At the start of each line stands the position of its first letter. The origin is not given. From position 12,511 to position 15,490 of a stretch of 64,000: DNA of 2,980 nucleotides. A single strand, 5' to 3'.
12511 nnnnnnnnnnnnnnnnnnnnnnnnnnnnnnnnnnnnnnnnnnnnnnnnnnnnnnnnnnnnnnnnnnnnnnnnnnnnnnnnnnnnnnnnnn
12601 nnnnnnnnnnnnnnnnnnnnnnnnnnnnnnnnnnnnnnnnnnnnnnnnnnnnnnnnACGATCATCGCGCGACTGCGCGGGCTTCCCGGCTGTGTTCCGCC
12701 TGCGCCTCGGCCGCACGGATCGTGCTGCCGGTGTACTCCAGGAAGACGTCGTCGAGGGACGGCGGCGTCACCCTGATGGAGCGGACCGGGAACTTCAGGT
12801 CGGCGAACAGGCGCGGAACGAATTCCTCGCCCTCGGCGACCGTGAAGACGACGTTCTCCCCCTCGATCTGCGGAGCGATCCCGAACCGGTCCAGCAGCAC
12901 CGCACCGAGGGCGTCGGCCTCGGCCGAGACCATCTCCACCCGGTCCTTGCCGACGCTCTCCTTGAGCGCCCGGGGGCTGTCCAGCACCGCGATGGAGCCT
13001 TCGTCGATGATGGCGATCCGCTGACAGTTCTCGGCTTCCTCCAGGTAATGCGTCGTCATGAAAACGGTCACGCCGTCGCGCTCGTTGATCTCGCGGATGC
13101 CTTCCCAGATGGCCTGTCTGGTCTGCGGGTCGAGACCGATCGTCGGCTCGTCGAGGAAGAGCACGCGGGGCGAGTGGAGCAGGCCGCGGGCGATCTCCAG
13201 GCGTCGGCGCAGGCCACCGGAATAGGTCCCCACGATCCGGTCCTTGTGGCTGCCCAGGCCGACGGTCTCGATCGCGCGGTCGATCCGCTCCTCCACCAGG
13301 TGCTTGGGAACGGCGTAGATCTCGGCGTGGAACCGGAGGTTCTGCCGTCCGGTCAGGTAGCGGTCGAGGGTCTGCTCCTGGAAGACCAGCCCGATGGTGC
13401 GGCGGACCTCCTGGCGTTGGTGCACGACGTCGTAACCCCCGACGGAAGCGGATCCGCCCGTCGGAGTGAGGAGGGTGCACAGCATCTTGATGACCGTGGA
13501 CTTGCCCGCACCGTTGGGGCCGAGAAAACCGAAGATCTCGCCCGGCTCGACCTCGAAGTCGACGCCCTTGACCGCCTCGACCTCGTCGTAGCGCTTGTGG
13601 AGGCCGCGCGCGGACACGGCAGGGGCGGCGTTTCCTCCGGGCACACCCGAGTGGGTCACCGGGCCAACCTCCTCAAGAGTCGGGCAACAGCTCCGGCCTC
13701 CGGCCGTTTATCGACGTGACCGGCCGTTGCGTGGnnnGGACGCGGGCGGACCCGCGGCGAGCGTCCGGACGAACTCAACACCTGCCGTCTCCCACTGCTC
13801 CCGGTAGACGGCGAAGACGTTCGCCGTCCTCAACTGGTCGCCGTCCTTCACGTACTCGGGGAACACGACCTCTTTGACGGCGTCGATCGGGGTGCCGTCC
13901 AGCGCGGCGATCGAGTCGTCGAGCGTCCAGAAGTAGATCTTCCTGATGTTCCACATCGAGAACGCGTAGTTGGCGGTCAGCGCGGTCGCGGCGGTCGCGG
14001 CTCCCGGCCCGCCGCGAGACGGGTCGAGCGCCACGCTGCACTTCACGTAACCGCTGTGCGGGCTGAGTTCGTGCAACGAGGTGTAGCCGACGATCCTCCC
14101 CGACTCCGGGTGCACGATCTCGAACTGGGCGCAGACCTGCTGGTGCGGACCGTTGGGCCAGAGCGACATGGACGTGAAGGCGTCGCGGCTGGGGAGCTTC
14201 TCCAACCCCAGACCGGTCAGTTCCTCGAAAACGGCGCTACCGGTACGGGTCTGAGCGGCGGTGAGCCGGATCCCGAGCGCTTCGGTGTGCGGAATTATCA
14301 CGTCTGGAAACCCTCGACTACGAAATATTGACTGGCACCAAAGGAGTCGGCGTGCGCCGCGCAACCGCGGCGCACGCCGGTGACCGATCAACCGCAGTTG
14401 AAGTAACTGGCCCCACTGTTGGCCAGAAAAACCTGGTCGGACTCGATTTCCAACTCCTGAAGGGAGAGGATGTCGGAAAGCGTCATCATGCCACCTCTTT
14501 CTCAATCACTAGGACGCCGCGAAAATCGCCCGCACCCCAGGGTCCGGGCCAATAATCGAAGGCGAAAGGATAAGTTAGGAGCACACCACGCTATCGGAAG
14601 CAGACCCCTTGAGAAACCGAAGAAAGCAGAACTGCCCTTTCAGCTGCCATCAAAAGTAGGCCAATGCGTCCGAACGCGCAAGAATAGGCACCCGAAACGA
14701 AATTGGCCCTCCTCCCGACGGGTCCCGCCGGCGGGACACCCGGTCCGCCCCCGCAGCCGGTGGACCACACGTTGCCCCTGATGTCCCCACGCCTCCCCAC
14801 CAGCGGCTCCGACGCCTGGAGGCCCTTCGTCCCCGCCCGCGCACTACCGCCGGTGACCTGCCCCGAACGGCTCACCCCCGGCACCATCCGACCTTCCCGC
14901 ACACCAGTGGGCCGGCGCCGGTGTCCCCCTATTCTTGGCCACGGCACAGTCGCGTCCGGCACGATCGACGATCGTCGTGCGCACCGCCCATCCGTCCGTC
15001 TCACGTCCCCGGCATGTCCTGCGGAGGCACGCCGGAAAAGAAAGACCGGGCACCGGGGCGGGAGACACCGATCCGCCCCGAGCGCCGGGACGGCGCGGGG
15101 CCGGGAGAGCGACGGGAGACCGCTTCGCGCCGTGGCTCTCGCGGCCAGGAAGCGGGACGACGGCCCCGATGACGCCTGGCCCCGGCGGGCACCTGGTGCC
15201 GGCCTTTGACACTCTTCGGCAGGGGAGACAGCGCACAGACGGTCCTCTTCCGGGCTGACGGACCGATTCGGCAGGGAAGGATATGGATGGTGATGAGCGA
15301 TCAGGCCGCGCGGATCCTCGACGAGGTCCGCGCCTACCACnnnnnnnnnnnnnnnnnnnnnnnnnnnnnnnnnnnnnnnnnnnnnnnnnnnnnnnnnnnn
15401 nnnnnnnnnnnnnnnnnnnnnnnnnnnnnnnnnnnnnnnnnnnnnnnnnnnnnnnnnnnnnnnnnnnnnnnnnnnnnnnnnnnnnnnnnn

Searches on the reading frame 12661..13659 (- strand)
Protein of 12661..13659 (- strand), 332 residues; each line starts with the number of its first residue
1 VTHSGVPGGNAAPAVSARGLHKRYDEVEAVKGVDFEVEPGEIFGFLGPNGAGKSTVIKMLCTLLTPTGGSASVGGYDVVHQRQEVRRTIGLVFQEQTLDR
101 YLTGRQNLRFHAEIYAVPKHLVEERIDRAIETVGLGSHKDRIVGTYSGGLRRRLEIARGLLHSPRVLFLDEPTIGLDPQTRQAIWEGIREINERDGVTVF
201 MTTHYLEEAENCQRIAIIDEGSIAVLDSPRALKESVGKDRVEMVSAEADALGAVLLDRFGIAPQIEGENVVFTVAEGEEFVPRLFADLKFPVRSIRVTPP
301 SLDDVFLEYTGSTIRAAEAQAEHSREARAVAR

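Call 5: search_protein_families(library=pfam, proteins=[window:12661-13659:-], max_evalue=0.001)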
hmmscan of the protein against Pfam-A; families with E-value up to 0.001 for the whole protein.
window:12661-13659:- (332 aa): 6 families
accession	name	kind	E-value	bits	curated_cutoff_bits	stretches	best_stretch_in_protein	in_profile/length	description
PF00005.33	ABC_tran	-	4.4e-33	115.2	25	1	31-173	2-136/137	ABC transporter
PF13304.12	AAA_21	-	1.5e-09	38.8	27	1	161-204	256-298/304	AAA domain, putative AbiEii toxin, Type IV TA system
PF13732.12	DrrA1-3_C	-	5.5e-08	33.9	27.4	1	229-310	3-81/81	ATP-binding protein DrrA1-3-like, C-terminal domain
PF13476.12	AAA_23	-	7.7e-05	23.9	27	1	33-66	13-45/201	AAA domain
PF13555.12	AAA_29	-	0.00014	22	27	1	32-68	14-50/61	P-loop containing region of AAA domain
PF13175.12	AAA_15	-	0.00099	19.3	32.1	0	45-65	28-48/374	AAA ATPase domain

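Call 29: search_protein_families(library=ncbifam, proteins=[window:12664-13659:-], max_evalue=0.001)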
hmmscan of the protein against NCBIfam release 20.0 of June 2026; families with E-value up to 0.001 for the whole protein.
window:12664-13659:- (332 aa): 185 families (the best 25 are shown)
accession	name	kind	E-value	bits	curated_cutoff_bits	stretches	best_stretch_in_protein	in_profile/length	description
TIGR01188.1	drrA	subfamily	2e-100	336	312.45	1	22-311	1-302/302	daunorubicin resistance ABC transporter, ATP-binding protein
NF033858.1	ABC2_perm_RbbA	equivalog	1.7e-66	224.8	1050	1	11-242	263-494/909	ribosome-associated ATPase/putative transporter RbbA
TIGR03864.1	PQQ_ABC_ATP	hypoth_equivalog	6e-63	212.4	302.25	1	15-242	2-229/236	ABC transporter, ATP-binding subunit, PQQ-dependent alcohol dehydrogenase system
NF010060.0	PRK13537.1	equivalog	4e-61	206.6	521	1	12-314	13-312/314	nodulation factor ABC transporter ATP-binding protein NodI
NF010059.0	PRK13536.1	equivalog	8.1e-56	189.2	549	1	10-313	39-339/342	nodulation factor ABC transporter ATP-binding protein NodI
TIGR03522.1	GldA_ABC_ATP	equivalog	3e-53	181.2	402.6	1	16-282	4-270/301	gliding motility-associated ABC transporter ATP-binding subunit GldA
TIGR01288.1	nodI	equivalog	9.2e-52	175.9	424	1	14-313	4-300/303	nodulation factor ABC transporter ATP-binding protein NodI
TIGR04520.1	ECF_ATPase_1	equivalog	3.8e-43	147.8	315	1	19-233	5-224/269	energy-coupling factor transporter ATPase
TIGR01257.1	rim_protein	equivalog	2e-42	144.4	4012.85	1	8-240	1931-2165/2272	rim ABC transporter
TIGR00968.1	3a0106s01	subfamily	5.7e-41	140.6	342.75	1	20-235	6-221/237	sulfate ABC transporter ATP-binding protein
TIGR04521.1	ECF_ATPase_2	equivalog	1.9e-40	138.7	330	1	26-233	17-233/279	energy-coupling factor transporter ATPase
TIGR03740.1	galliderm_ABC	subfamily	2.8e-40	138.4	309.75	1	18-225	4-204/223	lantibiotic protection ABC transporter ATP-binding subunit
TIGR03265.1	PhnT2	equivalog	2.9e-40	138.6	457.7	1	14-232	4-222/353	putative 2-aminoethylphosphonate ABC transporter ATP-binding protein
NF000106.1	40850658_otr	exception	8.4e-40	136.9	750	1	11-251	10-250/351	oxytetracycline efflux ABC transporter Otr(C) ATP-binding subunit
TIGR04406.1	LPS_export_lptB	equivalog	3.1e-38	131.4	240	1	16-230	3-220/239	LPS export ABC transporter ATP-binding protein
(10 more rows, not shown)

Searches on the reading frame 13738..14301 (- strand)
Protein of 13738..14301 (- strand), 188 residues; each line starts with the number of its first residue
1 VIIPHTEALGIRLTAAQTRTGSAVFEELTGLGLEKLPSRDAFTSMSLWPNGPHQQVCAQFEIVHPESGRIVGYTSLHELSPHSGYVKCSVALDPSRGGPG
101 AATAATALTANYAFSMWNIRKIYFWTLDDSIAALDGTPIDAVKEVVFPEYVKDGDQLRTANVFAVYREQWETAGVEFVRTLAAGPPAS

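Call 29: search_protein_families(library=ncbifam, proteins=[window:13738-14301:-], max_evalue=0.001)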
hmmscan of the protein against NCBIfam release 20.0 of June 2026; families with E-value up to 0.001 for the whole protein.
window:13738-14301:- (188 aa): 0 families

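Call 31: search_solved_structures(query=window:13738-14301:-, max_evalue=5)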
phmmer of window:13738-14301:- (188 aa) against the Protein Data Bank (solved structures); distinct sequences matched with E-value up to 5: 20.
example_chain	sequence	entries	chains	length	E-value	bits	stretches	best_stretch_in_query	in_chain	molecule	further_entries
3tth_A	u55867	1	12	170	2.6e-06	30.6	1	70-135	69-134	Spermidine N1-acetyltransferase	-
6vfm_A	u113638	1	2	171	9.5e-05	25.5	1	47-126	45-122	Spermidine N1-acetyltransferase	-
6vfn_A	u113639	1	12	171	0.00013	25.1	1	47-126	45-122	Spermidine N1-acetyltransferase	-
5wif_A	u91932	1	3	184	0.00082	22.5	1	47-125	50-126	Spermidine N1-acetyltransferase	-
6d72_A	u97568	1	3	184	0.00082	22.5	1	47-125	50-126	Spermidine N1-acetyltransferase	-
3wr7_A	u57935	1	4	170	0.023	17.7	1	42-125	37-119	Spermidine N1-acetyltransferase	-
6cy6_A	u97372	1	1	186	0.027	17.5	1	47-126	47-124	Spermidine N(1)-acetyltransferase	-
4r9m_A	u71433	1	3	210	0.036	17.1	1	47-125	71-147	Spermidine N(1)-acetyltransferase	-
5ix3_A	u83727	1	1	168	0.082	15.9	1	64-132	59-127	Diamine N-acetyltransferase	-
8fv0_C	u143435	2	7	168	0.089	15.8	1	64-131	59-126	Diamine N-acetyltransferase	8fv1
7kwj_A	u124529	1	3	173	1.1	12.3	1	52-126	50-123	Spermidine N(1)-acetyltransferase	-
7kx2_A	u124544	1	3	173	1.4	12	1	58-126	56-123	Spermidine N(1)-acetyltransferase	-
6dau_A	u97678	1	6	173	1.4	12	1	58-126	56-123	Spermidine N1-acetyltransferase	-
4ygo_A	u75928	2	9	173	1.4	11.9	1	58-126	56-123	Spermidine n1-acetyltransferase | Spermidine N(1)-acetyltransferase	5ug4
7kx3_A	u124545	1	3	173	1.4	11.9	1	58-126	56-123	Spermidine N(1)-acetyltransferase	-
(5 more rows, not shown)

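Call 32: find_homologous_proteins(query=window:13738-14301:-, max_evalue=0.001)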
Query window:13738-14301:- (188 aa): 4 proteins with E <= 0.001 among 840 candidates.
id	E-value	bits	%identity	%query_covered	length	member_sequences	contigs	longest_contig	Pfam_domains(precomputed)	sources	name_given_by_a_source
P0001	2.3e-122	424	100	100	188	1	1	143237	-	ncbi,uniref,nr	ncbi:GNAT family protein [Nocardiopsis ansamitocini]|uniref:N-acetyltransferase domain-containing pr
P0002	1.5e-53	199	52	95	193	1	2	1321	-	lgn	-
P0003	6.6e-47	178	48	99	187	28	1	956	-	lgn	-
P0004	4.2e-24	103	33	98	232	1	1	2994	-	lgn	-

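Call 35: find_encoding_contigs(protein=P0001, flank=10000, max_places=3)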
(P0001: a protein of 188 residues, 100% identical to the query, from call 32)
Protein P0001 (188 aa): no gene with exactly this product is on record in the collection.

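Call 69: predict_structure(alignment_id=A1)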
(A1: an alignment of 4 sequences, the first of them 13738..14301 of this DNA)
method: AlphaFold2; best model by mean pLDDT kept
length: 188 residues; sequences in the alignment: 4
mean_pLDDT: 81.5   pTM: 0.80
mean pLDDT of the five models: 81.5, 78.2, 74.5, 73.8, 56.9
residues with pLDDT >= 90: 34; 70-90: 127; 50-70: 19; < 50: 8
segments of 3 or more residues with pLDDT < 50: 1-5, 186-188
pLDDT, mean of each block of 10 residues (from residue 1): 49 86 90 85 74 77 88 87 80 83 88 87 88 84 77 87 91 86 58
secondary structure, 60 per line:
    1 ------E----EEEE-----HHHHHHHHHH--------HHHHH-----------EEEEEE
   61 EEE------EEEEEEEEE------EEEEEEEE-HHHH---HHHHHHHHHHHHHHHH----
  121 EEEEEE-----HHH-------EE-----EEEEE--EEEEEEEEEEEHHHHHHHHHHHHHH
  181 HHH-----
elements in order: E12-15 H21-30 H39-43 E55-63 E70-78 E85-92 H94-97 H101-116 E121-126 E149-153 E156-166 H167-183

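Call 75: fold_search(model_id=the predicted structure, library=pdb)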
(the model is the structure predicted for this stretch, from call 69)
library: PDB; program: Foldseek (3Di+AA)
matches with E <= 10: 1055; with E <= 0.001: 241
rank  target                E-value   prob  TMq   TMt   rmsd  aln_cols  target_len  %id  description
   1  2vzz_A                3.1e-07  1.00  0.58  0.53   7.7       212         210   15  Crystal structure of Rv0802c from Mycobacterium tuberculosis in Complex with Succinyl-CoA (released 2009-04-07)
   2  2vzy_C                3.3e-07  1.00  0.58  0.58   5.4       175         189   15  Crystal structure of Rv0802c from Mycobacterium tuberculosis in an unliganded form. (released 2009-04-07)
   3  5wif_C                3.3e-07  1.00  0.54  0.58   5.6       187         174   19  Crystal structure of spermidine/spermine N-acetyltransferase SpeG from Yersinia pestis (released 2017-08-02)
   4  5wif_B                3.3e-07  1.00  0.52  0.56   6.5       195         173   19  Crystal structure of spermidine/spermine N-acetyltransferase SpeG from Yersinia pestis (released 2017-08-02)
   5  2zxv_A                3.7e-07  1.00  0.62  0.62   5.2       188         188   18  Crystal structure of putative acetyltransferase from T. thermophilus HB8 (released 2009-02-17)
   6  6d72_C                3.9e-07  1.00  0.53  0.56   6.1       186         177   17  Crystal structure of spermidine/spermine N-acetyltransferase SpeG from Yersinia pestis in complex with calcium ions. (released 2018-05-16)
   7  6c30_A                4.4e-07  1.00  0.62  0.56   5.5       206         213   18  Mycobacterium smegmatis RimJ (apo form) (released 2019-01-16)
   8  8gxk_D                4.9e-07  1.00  0.63  0.63   4.9       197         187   17  Pseudomonas jinjuensis N-acetyltransferase (released 2022-10-12)
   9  2z0z                  5.9e-07  1.00  0.63  0.61   5.1       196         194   17  Crystal structure of putative acetyltransferase (released 2007-11-13)
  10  5wif_A                6.6e-07  1.00  0.52  0.58   5.7       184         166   18  Crystal structure of spermidine/spermine N-acetyltransferase SpeG from Yersinia pestis (released 2017-08-02)
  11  3tth_H                6.6e-07  1.00  0.50  0.56   6.3       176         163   20  Structure of the spermidine N1-acetyltransferase (speG) from Coxiella burnetii (released 2011-11-09)
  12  8gxk_B                7.0e-07  1.00  0.60  0.60   5.3       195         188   16  Pseudomonas jinjuensis N-acetyltransferase (released 2022-10-12)
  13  8fv1_A                7.0e-07  1.00  0.53  0.59   5.6       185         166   16  SpeG spermidine N-acetyltransferase from Staphylococcus aureus in complex with spermine (released 2023-02-08)
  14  8q6u_B                7.0e-07  1.00  0.56  0.62   5.2       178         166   16  Crystal structure of a double mutant acetyltransferase from Bacillus cereus species. (released 2024-03-06)
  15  6d72_A                7.0e-07  1.00  0.52  0.57   6.1       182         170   18  Crystal structure of spermidine/spermine N-acetyltransferase SpeG from Yersinia pestis in complex with calcium ions. (released 2018-05-16)
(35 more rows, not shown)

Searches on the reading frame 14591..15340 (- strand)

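Call 6: search_protein_families(library=pfam, proteins=[window:14591-15340:-], max_evalue=0.001)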
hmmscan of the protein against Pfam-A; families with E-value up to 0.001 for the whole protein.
window:14591-15340:- (249 aa): 1 family
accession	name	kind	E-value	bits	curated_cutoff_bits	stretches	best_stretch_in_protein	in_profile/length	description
PF17352.7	MFS18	-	0.00069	20.3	25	1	125-213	13-94/96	Male Flower Specific protein 18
